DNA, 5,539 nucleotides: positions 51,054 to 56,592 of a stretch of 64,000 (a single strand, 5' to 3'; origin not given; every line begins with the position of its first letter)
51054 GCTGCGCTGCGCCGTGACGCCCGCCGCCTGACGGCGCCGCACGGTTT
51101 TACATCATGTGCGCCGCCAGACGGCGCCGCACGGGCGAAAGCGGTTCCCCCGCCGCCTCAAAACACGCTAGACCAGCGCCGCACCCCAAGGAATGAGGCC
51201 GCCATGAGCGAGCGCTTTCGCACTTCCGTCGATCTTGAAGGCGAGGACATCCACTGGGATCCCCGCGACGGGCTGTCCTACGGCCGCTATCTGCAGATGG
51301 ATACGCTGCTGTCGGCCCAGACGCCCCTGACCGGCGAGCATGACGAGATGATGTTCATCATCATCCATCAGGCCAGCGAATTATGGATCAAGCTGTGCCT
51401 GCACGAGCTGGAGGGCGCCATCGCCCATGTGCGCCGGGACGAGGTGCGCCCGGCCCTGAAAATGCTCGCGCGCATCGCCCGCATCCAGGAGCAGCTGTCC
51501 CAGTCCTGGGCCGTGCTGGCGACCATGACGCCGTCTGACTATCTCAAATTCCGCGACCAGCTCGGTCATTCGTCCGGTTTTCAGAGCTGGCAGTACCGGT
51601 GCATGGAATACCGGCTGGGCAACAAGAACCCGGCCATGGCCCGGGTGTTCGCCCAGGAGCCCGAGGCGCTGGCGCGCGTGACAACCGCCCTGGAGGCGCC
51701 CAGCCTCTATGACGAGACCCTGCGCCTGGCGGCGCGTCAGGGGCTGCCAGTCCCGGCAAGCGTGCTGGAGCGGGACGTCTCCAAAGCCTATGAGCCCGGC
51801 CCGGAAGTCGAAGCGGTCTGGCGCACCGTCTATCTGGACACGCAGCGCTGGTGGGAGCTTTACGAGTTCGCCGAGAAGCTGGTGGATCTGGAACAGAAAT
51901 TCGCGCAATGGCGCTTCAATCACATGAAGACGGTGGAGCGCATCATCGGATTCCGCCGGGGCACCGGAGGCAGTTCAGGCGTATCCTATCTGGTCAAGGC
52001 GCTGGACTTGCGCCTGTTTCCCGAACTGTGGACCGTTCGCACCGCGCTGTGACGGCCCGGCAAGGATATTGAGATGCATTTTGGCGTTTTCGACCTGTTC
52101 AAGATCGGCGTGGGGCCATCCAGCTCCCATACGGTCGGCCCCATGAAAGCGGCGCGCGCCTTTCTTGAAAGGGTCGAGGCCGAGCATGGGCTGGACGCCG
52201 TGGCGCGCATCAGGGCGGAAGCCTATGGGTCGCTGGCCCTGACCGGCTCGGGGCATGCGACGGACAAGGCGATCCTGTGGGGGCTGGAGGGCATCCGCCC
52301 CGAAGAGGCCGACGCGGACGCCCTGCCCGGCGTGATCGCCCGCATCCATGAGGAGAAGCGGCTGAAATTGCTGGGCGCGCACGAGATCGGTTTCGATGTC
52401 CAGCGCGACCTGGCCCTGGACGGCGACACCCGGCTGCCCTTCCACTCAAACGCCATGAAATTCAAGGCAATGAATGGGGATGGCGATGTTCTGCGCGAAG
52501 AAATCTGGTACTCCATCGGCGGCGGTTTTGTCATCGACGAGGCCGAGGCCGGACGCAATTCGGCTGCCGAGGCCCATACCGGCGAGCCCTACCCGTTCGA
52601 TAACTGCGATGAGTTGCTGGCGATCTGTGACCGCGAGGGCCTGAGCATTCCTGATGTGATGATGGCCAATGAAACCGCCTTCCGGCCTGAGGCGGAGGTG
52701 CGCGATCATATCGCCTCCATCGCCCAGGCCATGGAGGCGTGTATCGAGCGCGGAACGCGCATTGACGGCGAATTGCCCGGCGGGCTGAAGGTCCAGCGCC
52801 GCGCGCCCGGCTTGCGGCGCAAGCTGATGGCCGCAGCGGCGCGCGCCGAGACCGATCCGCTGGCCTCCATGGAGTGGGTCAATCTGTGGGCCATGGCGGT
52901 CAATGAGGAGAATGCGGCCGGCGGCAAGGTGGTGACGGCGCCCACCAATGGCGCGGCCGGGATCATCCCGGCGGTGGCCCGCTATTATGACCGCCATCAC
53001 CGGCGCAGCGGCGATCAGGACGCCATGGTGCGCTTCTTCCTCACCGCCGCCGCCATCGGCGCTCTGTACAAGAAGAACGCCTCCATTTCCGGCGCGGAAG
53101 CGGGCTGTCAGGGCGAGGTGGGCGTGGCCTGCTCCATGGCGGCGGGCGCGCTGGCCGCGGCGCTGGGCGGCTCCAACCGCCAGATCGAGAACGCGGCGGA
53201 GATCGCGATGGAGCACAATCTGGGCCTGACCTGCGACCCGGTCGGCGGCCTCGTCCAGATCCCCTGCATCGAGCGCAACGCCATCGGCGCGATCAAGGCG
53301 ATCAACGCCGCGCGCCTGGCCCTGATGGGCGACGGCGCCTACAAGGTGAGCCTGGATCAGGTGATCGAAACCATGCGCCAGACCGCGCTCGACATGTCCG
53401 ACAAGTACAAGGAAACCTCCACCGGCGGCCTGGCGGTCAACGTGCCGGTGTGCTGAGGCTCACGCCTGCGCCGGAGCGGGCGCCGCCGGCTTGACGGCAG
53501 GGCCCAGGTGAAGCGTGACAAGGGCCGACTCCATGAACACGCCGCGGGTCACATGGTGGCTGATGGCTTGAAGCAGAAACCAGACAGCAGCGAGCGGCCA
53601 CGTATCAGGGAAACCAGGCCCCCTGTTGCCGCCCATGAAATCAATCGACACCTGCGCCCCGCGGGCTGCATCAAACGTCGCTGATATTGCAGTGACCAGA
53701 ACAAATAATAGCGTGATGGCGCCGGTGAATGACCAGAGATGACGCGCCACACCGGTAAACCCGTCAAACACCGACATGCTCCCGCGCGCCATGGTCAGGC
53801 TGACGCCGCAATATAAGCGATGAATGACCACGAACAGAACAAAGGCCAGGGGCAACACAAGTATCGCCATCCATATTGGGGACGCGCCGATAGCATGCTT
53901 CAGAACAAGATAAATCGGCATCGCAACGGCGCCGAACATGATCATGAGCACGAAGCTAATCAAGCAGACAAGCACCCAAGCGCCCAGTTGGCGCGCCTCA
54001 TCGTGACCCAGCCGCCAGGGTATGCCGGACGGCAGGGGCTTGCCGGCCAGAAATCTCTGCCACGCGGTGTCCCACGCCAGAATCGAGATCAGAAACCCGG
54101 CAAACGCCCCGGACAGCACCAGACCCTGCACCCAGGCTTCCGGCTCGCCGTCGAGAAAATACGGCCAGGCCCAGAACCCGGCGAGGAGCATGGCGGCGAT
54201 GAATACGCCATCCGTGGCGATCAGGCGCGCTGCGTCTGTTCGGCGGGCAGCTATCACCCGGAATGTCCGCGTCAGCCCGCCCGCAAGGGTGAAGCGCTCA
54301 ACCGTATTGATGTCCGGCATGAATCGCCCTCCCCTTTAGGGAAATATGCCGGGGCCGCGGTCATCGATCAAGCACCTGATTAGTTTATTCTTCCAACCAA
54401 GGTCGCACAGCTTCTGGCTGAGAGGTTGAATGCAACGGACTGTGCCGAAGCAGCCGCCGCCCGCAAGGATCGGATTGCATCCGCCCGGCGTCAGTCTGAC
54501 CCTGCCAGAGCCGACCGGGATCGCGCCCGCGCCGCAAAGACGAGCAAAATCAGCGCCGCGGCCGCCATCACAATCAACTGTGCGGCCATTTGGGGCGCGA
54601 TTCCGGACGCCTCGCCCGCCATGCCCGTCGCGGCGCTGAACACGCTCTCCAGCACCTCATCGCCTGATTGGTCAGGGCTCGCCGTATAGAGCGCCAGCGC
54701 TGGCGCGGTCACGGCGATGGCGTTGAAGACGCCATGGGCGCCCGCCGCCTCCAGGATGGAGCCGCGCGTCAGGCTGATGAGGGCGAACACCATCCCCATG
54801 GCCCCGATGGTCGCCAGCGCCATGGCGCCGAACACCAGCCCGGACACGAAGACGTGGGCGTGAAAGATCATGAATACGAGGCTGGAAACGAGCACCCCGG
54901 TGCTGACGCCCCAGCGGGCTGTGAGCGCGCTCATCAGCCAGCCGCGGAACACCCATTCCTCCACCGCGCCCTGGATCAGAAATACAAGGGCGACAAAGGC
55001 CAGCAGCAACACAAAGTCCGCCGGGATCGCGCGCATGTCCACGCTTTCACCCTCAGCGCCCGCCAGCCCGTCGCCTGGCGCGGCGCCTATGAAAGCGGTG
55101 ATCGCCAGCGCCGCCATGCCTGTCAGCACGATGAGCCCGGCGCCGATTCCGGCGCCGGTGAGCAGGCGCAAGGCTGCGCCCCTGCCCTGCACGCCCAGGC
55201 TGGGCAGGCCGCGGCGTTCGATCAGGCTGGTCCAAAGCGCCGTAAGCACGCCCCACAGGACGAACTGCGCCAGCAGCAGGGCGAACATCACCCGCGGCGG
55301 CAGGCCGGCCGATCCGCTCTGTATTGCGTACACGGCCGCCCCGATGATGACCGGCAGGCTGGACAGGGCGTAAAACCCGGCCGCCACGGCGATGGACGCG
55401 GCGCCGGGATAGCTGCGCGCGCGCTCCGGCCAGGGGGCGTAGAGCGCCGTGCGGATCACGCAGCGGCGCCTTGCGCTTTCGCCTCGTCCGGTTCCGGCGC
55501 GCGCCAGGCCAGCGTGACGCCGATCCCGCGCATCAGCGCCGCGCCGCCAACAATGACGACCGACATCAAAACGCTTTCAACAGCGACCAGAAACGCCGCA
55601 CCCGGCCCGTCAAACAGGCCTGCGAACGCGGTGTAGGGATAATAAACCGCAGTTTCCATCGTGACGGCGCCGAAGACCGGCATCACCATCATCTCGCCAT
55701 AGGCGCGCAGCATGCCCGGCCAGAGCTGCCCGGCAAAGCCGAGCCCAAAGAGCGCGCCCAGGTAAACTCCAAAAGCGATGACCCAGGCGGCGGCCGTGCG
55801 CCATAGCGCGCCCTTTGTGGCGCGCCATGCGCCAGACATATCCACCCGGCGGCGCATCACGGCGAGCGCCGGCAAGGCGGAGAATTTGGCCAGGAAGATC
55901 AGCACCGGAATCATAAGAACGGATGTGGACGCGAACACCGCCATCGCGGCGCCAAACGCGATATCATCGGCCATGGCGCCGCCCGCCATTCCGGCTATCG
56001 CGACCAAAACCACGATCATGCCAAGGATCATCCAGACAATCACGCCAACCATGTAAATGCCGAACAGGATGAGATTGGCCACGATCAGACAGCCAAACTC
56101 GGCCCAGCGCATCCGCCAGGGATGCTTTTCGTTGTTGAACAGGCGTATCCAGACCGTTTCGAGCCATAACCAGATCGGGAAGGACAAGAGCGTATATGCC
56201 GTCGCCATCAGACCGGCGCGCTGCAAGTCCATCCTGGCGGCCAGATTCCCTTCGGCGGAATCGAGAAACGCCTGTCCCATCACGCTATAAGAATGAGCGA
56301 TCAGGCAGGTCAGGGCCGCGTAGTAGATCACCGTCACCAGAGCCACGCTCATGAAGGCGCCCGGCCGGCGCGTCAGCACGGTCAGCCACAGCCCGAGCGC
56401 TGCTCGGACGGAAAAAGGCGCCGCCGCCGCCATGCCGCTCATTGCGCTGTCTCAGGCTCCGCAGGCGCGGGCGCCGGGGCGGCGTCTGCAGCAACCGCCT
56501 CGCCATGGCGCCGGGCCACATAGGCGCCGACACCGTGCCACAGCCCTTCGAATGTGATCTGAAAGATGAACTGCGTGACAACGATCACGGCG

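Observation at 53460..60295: Seven-gene cluster: two TonB-C-like secreted paralogs, four paralogous polytopic membrane proteins and an embedded CPBP protease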

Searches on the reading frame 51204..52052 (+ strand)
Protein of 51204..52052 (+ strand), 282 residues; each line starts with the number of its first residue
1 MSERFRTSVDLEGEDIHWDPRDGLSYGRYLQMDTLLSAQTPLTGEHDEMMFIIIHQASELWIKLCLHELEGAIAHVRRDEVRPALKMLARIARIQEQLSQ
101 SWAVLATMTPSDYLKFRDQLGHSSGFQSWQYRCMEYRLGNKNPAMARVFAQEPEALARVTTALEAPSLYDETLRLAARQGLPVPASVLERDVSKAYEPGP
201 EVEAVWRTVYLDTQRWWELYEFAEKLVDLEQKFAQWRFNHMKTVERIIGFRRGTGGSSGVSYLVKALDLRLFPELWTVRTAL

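Call 76: search_protein_families(library=pfam, proteins=[window:51204-52052:+], max_evalue=0.001)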
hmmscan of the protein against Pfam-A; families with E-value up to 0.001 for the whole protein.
window:51204-52052:+ (282 aa): 1 family
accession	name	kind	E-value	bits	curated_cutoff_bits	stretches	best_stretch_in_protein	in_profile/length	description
PF03301.18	Trp_dioxygenase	-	2.2e-71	241.5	34.9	2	22-144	13-145/346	Tryptophan 2,3-dioxygenase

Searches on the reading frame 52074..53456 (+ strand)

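Call 76: search_protein_families(library=pfam, proteins=[window:52074-53456:+], max_evalue=0.001)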
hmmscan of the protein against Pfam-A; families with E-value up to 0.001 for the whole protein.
window:52074-53456:+ (460 aa): 2 families
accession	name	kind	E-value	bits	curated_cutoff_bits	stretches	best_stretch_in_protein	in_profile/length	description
PF03313.21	SDH_alpha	-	1.9e-86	290.4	26.4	1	188-454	2-260/260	Serine dehydratase alpha chain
PF03315.21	SDH_beta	-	5.2e-59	199.4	26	1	5-157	2-154/155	Serine dehydratase beta chain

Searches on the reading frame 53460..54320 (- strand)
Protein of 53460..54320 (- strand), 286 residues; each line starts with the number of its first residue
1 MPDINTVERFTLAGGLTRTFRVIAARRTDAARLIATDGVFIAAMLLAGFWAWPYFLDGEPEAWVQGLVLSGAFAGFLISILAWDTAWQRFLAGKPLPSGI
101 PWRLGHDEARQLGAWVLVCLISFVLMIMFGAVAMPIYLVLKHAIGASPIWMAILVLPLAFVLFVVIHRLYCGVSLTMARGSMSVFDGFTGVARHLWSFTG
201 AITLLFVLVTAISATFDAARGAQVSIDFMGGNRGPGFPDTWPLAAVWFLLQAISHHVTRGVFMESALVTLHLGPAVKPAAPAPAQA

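Call 3: search_protein_families(library=pfam, proteins=[window:53460-54320:-], max_evalue=1)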
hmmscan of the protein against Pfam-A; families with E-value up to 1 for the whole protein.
window:53460-54320:- (286 aa): 0 families

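Call 4: search_protein_families(library=ncbifam, proteins=[window:53460-54320:-], max_evalue=1)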
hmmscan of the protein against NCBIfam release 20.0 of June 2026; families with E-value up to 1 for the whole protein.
window:53460-54320:- (286 aa): 1 family
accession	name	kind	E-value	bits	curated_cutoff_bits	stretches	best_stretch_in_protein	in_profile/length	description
NF003465.0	PRK05089.1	equivalog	0.23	11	162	1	110-145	9-44/189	cytochrome c oxidase assembly protein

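Call 65: search_protein_families(library=padloc, proteins=[window:53460-54320:-], max_evalue=0.01)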
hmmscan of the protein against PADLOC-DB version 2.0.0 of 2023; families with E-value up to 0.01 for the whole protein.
window:53460-54320:- (286 aa): 0 families

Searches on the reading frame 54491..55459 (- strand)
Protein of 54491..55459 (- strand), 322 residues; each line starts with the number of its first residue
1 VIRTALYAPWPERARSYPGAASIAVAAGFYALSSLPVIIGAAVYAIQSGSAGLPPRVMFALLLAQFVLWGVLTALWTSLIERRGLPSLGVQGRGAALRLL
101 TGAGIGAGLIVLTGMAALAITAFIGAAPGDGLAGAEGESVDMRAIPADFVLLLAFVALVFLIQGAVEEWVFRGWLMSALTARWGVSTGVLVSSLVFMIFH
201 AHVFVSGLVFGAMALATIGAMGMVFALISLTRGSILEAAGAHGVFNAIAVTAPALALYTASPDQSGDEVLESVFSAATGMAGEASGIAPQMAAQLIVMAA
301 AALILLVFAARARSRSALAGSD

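Call 3: search_protein_families(library=pfam, proteins=[window:54491-55459:-], max_evalue=1)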
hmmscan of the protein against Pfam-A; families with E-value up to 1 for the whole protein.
window:54491-55459:- (322 aa): 1 family
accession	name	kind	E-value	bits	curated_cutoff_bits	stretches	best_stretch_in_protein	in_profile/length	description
PF02517.21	Rce1-like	-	8.2e-14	52.1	22.4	1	152-248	4-93/93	Type II CAAX prenyl endopeptidase Rce1-like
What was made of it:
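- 54491..55459 (-): g6: CPBP/Rce1-like glutamic intramembrane protease (322 aa). Motifs EEWVFR at 54944-54961, FMIFH at 54860-54874 and HGVFN at 54722-54736. Pfam PF02517 matches at 8e-14 (call 3).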

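Call 4: search_protein_families(library=ncbifam, proteins=[window:54491-55459:-], max_evalue=1)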
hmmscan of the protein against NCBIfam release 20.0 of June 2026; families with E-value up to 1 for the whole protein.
window:54491-55459:- (322 aa): 4 families
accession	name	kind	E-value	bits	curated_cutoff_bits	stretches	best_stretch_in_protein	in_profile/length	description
NF041647.1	ABC_perm_CPBP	equivalog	4e-11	42.4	435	1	42-252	437-633/636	ABC transporter permease subunit/CPBP intramembrane protease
NF033192.3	CPBP_JDVT_MrtJ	equivalog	3.1e-07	31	75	1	158-250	3-96/98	JDVT-CTERM system glutamic-type intramembrane protease MrtJ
NF040589.1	CPBP_Synerg_MrtS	equivalog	7.3e-05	23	130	1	165-250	85-164/170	Synerg-CTERM system glutamic-type intramembrane protease MrtS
NF040914.1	Mrt_core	domain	0.0043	17.1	100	1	159-249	7-101/108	myxosortase family intramembrane protease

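Call 44: find_homologous_proteins(query=window:54491-55459:-, max_evalue=0.00001)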
Query window:54491-55459:- (322 aa): 56 proteins with E <= 0.00001 among 8000 candidates.
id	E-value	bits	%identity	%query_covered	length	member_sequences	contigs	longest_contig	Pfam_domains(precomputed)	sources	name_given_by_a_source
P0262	2.4e-185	633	99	100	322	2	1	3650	PF02517.22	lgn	-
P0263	2.6e-109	383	66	92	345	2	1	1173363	PF02517.22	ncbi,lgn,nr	ncbi:CPBP family intramembrane glutamic endopeptidase [Alkalicaulis satelles]|nr:CPBP family intrame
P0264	2.0e-90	321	56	98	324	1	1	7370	PF02517.22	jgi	-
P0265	9.0e-90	319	56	98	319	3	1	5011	PF02517.22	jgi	jgi:membrane protease YdiL (CAAX protease family)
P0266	1.6e-88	315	56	99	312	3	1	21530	PF02517.22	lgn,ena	-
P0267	8.2e-88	313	57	91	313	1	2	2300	PF02517.22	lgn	-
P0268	2.4e-87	311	55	98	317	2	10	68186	PF02517.22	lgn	-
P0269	6.2e-87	310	55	98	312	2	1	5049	PF02517.22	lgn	-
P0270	7.3e-87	310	55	98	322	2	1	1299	PF02517.22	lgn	-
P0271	1.7e-86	308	55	98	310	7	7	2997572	PF02517.22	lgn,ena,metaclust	metaclust:\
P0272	2.3e-86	308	56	91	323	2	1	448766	PF02517.22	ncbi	ncbi:MAG: CPBP family intramembrane glutamic endopeptidase [Oceanicaulis sp.]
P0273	2.0e-85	305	54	99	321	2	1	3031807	PF02517.22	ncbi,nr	ncbi:CPBP family intramembrane metalloprotease [Hyphomonadaceae bacterium BL14]|nr:CPBP family intra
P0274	5.2e-85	304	58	91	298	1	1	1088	PF02517.22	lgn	-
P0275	1.2e-84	302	53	100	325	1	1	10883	PF02517.22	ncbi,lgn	-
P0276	1.6e-84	302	54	98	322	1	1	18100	PF02517.22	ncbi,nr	ncbi:MAG: CPBP family intramembrane metalloprotease [Oceanicaulis sp.]|nr:CPBP family intramembrane 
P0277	1.0e-83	299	55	91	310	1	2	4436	PF02517.22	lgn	-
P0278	2.8e-78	281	51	98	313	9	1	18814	PF02517.22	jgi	jgi:uncharacterized protein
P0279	1.6e-71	259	49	99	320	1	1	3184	PF02517.22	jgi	-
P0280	1.5e-59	220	46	94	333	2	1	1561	PF02517.22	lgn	-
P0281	2.5e-59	219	47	97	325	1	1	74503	PF02517.22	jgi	-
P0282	5.7e-58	215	43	94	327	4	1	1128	PF02517.22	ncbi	-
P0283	9.8e-58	214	44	94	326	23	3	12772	PF02517.22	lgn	-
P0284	1.7e-57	213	43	95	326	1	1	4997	PF02517.22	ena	-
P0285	3.2e-56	209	44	89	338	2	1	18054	PF02517.22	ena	-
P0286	8.8e-56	208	42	94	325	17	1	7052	PF02517.22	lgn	-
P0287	4.0e-55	205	45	83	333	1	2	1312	PF02517.22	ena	-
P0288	8.9e-54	201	44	97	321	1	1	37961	PF02517.22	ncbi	ncbi:MAG: CPBP family intramembrane glutamic endopeptidase [Oceanicaulis sp.]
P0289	1.9e-53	200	43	96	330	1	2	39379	PF02517.22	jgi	-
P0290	4.6e-53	199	43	95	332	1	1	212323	PF02517.22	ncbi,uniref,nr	ncbi:hypothetical protein DDZ18_12795 [Marinicauda salina]|uniref:CAAX prenyl protease 2/Lysostaphin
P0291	9.7e-53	198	44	97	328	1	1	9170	PF02517.22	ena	-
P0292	2.9e-52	196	44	94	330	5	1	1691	PF02517.22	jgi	jgi:membrane protease YdiL (CAAX protease family)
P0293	3.9e-52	196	45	90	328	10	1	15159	PF02517.22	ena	-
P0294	5.1e-52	195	42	90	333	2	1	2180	PF02517.22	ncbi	-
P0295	7.8e-52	195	45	97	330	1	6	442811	PF02517.22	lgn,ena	-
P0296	8.6e-52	194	43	95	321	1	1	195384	PF02517.22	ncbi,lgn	ncbi:MAG: CPBP family intramembrane glutamic endopeptidase [Oceanicaulis sp.]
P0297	1.4e-51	194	41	98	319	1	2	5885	PF02517.22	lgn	-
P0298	5.4e-51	192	44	90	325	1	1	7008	PF02517.22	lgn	-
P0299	3.3e-50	189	44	90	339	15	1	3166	PF02517.22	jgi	-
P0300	2.2e-49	187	43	94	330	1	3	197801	PF02517.22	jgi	jgi:membrane protease YdiL (CAAX protease family)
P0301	3.8e-49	186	42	98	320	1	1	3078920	PF02517.22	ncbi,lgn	ncbi:MAG: CPBP family intramembrane glutamic endopeptidase [Oceanicaulis sp.]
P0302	5.0e-49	185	43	97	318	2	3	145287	PF02517.22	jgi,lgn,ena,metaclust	metaclust:\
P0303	6.4e-49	185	42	98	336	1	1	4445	PF02517.22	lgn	-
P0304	9.8e-49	184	42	96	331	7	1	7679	PF02517.22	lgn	-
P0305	1.1e-48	184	43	90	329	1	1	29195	PF02517.22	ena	-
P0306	2.2e-48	183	43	97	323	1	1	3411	PF02517.22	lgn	-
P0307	2.5e-48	183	42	96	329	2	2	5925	PF02517.22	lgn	-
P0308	5.1e-48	182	42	96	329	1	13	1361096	PF02517.22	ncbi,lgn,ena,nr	ncbi:CPBP family intramembrane metalloprotease [Maricaulaceae bacterium EIL42A08]|nr:CPBP family int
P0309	1.6e-47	180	42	96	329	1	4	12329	PF02517.22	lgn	-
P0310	4.3e-46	176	45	86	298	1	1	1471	PF02517.22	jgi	jgi:membrane protease YdiL (CAAX protease family)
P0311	5.1e-44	169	41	98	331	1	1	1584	PF02517.22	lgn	-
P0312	3.9e-41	160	38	97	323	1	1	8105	PF02517.22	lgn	-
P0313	1.9e-39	154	37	87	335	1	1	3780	PF02517.22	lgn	-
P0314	3.1e-30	124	35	97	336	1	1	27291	PF02517.22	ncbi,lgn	-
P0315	1.5e-10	59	38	65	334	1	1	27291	PF02517.22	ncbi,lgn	-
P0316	1.3e-7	49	31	82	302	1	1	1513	PF02517.22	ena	-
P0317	1.4e-6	46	27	87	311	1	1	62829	PF02517.22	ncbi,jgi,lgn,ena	ncbi:MAG TPA: type II CAAX endopeptidase family protein [Caulobacteraceae bacterium]|jgi:hypothetica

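Call 45: find_encoding_contigs(protein=P0317, flank=8000, max_places=2)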
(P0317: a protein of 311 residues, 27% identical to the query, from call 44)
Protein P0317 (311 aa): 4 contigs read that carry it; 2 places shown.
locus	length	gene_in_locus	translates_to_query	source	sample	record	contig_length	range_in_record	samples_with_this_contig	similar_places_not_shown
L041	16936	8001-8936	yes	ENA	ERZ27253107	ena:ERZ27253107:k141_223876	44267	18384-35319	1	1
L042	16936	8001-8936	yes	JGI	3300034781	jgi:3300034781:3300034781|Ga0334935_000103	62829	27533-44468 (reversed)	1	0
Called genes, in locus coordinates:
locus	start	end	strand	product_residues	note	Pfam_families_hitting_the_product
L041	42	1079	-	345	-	PF01435:Peptidase_M48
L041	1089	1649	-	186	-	PF04011:LemA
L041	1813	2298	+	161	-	PF04239:DUF421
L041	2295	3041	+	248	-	PF00849:PseudoU_synth_2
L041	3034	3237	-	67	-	-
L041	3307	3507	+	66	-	PF11146:DUF2905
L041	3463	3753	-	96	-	-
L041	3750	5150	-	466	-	PF01134:GIDA, PF01266:DAO (faint), PF12831:FAD_oxidored (weak)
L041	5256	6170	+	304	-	-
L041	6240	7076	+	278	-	-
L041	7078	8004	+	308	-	-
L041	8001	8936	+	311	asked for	PF02517:Rce1-like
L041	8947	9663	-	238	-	-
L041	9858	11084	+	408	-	PF05958:tRNA_U5-meth_tr (weak)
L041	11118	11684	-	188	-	-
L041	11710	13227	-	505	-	PF02881:SRP54_N, PF06414:Zeta_toxin (faint), PF00448:SRP54, PF01656:CbiA (weak), PF02978:SRP_SPB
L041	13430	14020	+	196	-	PF03167:UDG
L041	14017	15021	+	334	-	PF00561:Abhydrolase_1, PF12146:Hydrolase_4, PF12697:Abhydrolase_6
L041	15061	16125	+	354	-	PF02812:ELFV_dehydrog_N, PF00208:ELFV_dehydrog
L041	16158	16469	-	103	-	-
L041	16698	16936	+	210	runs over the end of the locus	PF02798:GST_N, PF13417:GST_N_3, PF13409:GST_N_2, PF13410:GST_C_2 (weak)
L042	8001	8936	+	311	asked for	PF02517:Rce1-like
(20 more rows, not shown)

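Call 56: find_related_loci(query=A5, collection=metagenome_contigs, flank=7000)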
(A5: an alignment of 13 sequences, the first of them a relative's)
Query A5 (311 aa) in metagenome_contigs; peptide patterns used: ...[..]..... (x = any residue, [..] = any of these).
600 stretches matched a pattern (row limit reached: there are more); 111 encode a relative of the query (tblastn E <= 1e-3); the best 80 are kept; 80 distinct loci.
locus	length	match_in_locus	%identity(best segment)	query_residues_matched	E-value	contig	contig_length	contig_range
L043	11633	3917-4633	34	1-249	1e-19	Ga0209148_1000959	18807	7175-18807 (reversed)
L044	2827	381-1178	32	1-271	2e-19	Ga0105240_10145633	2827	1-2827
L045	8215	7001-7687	32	1-238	8e-19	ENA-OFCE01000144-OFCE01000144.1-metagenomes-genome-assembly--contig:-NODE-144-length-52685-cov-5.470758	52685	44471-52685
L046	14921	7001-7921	29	1-309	1e-18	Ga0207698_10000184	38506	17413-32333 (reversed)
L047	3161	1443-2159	33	1-249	2e-18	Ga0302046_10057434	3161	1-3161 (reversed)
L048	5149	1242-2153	30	1-310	2e-18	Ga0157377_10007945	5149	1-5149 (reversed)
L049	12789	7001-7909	29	1-308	2e-18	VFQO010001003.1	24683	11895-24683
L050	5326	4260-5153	28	1-301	1e-17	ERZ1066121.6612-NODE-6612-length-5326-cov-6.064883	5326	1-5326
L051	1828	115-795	31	2-238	2e-17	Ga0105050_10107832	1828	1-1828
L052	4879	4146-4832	30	1-238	6e-17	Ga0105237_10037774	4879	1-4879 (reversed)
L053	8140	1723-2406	29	1-238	1e-16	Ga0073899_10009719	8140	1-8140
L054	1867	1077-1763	29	1-238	8e-17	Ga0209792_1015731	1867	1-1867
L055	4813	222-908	31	1-238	2e-16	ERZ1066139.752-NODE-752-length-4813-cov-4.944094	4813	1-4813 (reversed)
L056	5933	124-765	32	15-238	2e-16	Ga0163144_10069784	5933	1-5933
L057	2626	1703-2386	30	1-238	3e-16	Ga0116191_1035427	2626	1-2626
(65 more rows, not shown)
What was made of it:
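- Tried and rejected: The CPBP alignment was used instead (call 56).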

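Call 65: search_protein_families(library=padloc, proteins=[window:54491-55459:-], max_evalue=0.01)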
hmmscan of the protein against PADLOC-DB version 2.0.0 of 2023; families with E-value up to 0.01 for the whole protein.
window:54491-55459:- (322 aa): 0 families

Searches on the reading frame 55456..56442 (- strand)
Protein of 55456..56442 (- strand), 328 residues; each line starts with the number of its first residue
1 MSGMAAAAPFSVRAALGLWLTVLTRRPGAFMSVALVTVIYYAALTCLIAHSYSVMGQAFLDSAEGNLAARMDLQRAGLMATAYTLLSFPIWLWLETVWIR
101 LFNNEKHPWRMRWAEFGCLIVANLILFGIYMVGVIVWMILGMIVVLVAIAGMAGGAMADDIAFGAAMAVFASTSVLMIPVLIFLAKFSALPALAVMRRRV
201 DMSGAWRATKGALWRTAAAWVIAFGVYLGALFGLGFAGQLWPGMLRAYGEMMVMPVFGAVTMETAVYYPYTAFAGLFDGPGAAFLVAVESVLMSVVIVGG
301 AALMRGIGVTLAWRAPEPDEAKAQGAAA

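Call 3: search_protein_families(library=pfam, proteins=[window:55456-56442:-], max_evalue=1)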
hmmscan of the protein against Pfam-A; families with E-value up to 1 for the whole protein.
window:55456-56442:- (328 aa): 1 family
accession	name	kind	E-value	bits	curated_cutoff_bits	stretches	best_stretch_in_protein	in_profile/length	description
PF20794.3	bPH_7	-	0.2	11.7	25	1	109-149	9-49/135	Bacterial PH domain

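Call 4: search_protein_families(library=ncbifam, proteins=[window:55456-56442:-], max_evalue=1)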
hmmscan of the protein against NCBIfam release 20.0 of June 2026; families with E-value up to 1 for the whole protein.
window:55456-56442:- (328 aa): 0 families

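Call 65: search_protein_families(library=padloc, proteins=[window:55456-56442:-], max_evalue=0.01)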
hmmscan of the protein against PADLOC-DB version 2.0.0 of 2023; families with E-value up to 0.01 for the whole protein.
window:55456-56442:- (328 aa): 0 families
